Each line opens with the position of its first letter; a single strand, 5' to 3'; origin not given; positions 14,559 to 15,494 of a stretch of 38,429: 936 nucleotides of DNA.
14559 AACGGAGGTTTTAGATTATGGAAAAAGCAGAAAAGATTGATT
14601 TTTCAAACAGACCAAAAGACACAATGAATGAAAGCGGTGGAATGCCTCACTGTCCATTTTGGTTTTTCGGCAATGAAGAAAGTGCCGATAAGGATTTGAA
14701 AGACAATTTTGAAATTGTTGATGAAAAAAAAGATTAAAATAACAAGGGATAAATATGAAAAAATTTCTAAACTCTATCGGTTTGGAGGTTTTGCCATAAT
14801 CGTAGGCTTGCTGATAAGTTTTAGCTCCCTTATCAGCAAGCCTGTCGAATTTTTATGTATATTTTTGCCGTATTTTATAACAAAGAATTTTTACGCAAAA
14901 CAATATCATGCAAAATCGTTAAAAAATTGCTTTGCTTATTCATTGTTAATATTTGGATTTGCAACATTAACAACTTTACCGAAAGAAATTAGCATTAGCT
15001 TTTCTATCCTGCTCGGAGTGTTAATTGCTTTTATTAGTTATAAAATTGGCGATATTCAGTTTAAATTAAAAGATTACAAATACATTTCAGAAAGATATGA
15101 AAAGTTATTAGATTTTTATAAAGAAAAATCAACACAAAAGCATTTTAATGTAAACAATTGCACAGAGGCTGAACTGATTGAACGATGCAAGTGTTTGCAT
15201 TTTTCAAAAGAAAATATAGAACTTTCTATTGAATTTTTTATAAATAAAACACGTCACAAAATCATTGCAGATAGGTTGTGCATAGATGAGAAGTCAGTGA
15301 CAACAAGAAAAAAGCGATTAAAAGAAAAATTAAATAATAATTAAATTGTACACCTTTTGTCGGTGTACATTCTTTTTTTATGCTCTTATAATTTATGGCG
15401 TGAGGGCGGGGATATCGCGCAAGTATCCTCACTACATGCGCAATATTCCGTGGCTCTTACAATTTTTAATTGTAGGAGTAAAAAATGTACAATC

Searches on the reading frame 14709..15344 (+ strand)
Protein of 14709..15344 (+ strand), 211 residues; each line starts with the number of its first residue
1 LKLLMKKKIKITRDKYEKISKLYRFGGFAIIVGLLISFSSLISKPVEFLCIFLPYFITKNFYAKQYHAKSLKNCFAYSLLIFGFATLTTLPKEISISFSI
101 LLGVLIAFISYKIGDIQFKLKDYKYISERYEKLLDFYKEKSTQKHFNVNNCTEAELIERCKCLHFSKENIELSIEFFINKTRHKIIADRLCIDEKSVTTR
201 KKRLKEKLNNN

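Call 75: search_protein_families(library=pfam, proteins=[window:14709-15344:+], max_evalue=0.001)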
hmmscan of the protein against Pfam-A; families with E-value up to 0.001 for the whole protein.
window:14709-15344:+ (211 aa): 1 family
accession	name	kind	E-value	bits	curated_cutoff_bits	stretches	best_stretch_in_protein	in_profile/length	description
PF04647.20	AgrB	-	2e-05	24.4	23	1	23-110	22-115/185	Accessory gene regulator B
